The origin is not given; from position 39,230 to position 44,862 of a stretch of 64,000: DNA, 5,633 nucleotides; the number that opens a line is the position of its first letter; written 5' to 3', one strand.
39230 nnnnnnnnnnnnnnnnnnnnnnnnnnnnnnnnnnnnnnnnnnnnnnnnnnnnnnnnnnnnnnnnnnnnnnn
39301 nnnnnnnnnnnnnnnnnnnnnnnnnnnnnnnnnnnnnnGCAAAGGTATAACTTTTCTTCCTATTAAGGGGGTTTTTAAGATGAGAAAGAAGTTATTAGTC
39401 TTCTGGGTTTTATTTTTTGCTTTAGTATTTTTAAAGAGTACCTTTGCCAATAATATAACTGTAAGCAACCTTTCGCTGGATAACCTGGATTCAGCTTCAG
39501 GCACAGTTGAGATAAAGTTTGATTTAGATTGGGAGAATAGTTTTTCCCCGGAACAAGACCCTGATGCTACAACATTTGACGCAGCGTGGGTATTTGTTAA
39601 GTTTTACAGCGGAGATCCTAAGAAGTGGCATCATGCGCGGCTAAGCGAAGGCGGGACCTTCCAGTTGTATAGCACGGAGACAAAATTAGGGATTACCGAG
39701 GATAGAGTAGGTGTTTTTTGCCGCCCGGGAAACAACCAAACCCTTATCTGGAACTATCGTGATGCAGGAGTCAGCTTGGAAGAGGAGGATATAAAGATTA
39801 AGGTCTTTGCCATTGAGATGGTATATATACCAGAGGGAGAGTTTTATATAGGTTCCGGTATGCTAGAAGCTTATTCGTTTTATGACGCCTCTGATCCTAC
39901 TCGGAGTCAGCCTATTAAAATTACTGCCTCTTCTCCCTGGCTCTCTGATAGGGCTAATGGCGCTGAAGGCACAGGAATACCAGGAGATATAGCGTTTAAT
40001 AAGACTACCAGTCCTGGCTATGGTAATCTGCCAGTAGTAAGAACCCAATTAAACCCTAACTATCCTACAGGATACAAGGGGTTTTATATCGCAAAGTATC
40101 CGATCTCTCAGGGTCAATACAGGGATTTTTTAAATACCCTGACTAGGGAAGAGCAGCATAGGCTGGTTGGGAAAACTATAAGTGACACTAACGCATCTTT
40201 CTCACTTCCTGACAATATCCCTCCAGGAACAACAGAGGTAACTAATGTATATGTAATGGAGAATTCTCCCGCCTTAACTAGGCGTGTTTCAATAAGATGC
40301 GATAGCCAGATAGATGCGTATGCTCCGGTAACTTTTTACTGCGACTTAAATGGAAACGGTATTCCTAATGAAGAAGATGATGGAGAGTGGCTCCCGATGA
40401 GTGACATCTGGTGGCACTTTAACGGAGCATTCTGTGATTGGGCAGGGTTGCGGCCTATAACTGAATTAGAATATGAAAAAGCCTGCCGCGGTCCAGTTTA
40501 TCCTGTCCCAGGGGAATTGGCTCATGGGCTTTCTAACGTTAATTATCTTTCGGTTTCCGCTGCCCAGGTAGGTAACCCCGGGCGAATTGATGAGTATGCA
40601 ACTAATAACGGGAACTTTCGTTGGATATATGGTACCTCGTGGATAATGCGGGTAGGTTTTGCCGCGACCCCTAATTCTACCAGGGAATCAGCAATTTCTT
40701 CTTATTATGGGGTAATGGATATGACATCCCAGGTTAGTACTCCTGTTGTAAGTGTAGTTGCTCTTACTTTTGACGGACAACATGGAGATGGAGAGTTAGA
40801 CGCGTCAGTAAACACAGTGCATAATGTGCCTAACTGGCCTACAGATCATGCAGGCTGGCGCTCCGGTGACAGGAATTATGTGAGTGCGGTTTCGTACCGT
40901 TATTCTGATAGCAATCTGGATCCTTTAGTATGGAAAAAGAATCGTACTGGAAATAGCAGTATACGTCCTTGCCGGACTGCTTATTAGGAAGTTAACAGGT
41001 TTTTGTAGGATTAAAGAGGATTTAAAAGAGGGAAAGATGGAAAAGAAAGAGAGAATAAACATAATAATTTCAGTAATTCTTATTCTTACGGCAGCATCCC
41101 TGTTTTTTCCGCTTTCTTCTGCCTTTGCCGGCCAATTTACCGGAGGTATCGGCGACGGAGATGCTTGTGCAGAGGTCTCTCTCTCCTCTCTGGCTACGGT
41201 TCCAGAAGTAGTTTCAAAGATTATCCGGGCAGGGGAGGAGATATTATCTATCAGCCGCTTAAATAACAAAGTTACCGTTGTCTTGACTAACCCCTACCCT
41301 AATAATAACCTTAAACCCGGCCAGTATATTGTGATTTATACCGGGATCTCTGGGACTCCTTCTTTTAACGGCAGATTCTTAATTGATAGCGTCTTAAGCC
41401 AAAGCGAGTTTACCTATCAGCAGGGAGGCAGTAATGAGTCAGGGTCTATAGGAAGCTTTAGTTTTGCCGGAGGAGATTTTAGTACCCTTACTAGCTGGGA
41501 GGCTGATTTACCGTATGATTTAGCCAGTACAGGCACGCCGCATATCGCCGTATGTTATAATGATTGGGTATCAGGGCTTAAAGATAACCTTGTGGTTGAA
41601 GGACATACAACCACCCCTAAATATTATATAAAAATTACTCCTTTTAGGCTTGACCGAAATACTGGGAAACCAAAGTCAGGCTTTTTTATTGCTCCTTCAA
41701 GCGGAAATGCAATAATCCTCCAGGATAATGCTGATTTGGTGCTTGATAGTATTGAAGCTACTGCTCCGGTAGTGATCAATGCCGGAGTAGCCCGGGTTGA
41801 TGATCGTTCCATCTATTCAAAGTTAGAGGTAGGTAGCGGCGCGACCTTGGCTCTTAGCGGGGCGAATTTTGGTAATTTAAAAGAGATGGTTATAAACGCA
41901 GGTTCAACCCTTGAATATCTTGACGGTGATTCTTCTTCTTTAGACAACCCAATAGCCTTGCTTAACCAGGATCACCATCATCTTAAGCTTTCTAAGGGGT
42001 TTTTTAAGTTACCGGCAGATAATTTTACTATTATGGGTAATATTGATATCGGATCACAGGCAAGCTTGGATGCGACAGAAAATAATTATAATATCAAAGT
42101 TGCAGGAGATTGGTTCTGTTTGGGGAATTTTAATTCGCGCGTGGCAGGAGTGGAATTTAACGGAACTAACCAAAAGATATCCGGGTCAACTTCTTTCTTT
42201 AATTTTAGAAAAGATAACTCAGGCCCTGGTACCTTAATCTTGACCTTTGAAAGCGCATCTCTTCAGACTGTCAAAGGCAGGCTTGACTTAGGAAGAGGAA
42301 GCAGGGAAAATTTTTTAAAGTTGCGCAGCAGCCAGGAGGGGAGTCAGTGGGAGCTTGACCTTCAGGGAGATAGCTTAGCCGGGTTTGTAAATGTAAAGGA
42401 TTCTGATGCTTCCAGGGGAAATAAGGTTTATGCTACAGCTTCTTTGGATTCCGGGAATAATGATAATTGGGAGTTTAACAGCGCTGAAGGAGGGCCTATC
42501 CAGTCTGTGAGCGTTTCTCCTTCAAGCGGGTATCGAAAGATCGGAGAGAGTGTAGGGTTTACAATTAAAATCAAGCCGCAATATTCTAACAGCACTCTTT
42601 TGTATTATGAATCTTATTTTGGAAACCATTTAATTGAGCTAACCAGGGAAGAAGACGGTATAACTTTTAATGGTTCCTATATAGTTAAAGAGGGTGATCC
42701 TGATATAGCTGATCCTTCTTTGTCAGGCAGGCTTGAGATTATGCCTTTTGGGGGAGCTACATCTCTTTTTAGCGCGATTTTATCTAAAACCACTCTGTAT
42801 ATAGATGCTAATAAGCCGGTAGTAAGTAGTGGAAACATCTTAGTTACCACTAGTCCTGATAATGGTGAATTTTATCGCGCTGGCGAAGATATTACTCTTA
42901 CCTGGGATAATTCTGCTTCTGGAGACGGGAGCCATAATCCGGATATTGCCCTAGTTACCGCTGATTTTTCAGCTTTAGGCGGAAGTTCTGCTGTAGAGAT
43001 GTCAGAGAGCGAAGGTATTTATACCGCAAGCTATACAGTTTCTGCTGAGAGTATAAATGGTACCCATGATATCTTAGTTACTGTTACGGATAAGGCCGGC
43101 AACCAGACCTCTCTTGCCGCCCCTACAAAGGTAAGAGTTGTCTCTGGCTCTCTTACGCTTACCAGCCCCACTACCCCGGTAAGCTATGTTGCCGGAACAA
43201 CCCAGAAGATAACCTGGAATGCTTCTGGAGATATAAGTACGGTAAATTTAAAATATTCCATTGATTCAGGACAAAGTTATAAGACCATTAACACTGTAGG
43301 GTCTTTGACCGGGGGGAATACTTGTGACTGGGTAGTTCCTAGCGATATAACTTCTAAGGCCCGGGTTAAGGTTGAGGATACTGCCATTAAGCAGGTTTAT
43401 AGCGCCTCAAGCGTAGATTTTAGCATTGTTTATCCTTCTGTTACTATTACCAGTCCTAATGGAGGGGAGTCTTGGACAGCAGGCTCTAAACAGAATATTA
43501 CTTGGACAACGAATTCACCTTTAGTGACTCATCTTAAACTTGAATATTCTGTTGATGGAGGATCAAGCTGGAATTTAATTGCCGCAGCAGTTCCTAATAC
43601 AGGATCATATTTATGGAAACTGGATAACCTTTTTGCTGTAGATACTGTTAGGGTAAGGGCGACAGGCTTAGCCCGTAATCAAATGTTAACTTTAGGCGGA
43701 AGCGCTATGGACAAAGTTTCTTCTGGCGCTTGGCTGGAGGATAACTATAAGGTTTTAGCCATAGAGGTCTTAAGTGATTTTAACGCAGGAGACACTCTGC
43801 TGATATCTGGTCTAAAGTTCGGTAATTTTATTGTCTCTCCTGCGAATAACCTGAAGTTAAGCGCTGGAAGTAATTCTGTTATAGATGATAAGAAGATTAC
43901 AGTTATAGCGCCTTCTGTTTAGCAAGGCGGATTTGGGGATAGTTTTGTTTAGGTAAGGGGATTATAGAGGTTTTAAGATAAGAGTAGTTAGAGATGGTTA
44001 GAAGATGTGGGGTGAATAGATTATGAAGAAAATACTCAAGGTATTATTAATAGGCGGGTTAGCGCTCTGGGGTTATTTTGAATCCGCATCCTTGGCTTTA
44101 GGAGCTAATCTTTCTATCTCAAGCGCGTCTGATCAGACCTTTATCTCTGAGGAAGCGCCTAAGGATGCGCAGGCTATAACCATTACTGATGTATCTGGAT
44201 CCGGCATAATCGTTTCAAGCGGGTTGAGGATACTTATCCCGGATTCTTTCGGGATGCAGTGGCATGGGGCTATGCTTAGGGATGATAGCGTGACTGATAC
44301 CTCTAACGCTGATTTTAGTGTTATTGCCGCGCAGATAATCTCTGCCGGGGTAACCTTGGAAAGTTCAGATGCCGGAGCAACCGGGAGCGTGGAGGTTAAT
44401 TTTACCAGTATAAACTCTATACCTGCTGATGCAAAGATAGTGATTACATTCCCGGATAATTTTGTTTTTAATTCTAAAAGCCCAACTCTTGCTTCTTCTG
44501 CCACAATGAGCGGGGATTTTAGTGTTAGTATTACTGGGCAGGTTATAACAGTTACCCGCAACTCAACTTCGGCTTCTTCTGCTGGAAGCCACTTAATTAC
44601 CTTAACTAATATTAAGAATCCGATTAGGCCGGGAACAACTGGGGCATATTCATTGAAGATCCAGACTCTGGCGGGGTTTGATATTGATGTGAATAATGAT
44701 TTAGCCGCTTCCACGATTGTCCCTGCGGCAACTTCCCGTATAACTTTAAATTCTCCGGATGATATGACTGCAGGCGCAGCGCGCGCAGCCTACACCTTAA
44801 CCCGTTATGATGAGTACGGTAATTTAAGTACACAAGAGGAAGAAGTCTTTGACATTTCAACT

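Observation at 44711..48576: Near-perfect 1929-bp in-frame tandem duplication inside a 9.3-kb adhesin-like gene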

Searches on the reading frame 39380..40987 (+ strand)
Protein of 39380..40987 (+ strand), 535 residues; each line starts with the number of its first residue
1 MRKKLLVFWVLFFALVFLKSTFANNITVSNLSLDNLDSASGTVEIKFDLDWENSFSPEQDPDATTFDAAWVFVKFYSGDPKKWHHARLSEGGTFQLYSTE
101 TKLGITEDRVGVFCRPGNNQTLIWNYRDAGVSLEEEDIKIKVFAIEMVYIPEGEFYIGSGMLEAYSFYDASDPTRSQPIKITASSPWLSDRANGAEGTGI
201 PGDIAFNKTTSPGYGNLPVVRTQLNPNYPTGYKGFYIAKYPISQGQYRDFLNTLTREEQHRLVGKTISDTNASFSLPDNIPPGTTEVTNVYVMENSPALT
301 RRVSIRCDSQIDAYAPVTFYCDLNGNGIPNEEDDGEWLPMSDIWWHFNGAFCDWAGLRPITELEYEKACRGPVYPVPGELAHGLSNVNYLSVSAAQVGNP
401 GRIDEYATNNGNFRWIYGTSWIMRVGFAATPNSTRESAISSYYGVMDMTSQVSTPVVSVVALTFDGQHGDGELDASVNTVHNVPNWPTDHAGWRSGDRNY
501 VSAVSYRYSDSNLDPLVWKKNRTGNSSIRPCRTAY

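Call 5: search_protein_families(library=pfam, proteins=[window:39380-40987:+], max_evalue=0.01)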
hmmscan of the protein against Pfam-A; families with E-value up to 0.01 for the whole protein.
window:39380-40987:+ (535 aa): 1 family
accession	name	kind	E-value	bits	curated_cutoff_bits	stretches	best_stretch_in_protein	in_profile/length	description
PF03781.23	FGE-sulfatase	-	9.4e-10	39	23.3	1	233-375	35-132/255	Sulfatase-modifying factor enzyme 1-like domain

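Call 56: search_protein_families(library=ncbifam, proteins=[window:39380-40987:+], max_evalue=0.01)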
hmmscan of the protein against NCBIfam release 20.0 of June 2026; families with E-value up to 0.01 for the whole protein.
window:39380-40987:+ (535 aa): 0 families

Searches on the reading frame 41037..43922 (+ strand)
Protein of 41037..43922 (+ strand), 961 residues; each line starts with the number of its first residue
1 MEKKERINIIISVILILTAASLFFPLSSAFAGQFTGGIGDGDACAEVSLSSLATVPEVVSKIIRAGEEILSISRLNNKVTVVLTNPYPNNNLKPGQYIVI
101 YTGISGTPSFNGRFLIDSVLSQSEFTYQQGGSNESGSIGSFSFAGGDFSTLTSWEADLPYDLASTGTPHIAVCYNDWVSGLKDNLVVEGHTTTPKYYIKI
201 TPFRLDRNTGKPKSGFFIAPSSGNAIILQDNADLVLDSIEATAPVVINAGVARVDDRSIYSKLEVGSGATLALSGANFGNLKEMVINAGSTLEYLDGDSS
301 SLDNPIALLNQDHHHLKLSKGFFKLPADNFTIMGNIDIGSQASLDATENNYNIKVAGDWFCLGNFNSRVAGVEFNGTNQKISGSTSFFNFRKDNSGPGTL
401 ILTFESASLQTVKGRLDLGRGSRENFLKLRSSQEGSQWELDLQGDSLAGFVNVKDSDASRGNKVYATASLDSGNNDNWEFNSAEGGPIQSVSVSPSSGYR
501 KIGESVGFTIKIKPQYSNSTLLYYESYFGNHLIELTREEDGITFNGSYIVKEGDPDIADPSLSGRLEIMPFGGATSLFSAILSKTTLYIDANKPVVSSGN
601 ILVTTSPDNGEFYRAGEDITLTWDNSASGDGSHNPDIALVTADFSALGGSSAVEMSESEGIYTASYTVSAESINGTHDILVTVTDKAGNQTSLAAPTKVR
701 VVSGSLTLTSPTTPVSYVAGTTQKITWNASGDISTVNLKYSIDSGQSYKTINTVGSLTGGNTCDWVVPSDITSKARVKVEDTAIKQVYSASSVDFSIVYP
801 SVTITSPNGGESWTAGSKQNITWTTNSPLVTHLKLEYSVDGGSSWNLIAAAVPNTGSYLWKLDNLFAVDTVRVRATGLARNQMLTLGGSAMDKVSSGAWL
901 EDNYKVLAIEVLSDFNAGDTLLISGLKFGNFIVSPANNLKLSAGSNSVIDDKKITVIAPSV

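Call 5: search_protein_families(library=pfam, proteins=[window:41037-43922:+], max_evalue=0.01)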
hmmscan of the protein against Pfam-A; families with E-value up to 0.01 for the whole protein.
window:41037-43922:+ (961 aa): 4 families
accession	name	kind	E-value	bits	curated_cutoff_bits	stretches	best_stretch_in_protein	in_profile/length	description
PF10342.15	Kre9_KNH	-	3.6e-05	24.9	24.6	1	806-863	1-62/94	Kre9/KNH-like N-terminal Ig-like domain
PF17957.7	Big_7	-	0.00011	23.2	24.1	1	800-864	1-60/70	Bacterial Ig domain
PF21471.3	Reelin_subrepeat-B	-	0.00019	21.7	27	0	826-850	53-77/127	Reelin subrepeat B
PF19077.6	Big_13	-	0.0011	19.8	27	1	663-697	63-96/102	Bacterial Ig-like domain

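Call 27: find_encoding_contigs(protein=window:41037-43922:+, flank=10000, max_places=6)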
Protein window:41037-43922:+ (961 aa): no gene with exactly this product is on record in the collection.

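Call 56: search_protein_families(library=ncbifam, proteins=[window:41037-43922:+], max_evalue=0.01)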
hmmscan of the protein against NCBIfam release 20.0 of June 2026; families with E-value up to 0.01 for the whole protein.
window:41037-43922:+ (961 aa): 0 families

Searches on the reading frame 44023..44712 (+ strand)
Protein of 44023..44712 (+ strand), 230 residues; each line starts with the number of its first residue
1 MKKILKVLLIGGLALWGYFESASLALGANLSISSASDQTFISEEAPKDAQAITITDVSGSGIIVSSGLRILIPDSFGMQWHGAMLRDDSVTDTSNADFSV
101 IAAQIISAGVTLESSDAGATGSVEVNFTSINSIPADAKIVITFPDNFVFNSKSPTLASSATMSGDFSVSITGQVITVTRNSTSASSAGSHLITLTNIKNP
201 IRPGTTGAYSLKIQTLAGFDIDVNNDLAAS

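Call 43: search_protein_families(library=pfam, proteins=[window:44023-44712:+], max_evalue=5)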
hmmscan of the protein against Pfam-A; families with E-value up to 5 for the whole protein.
window:44023-44712:+ (230 aa): 0 families
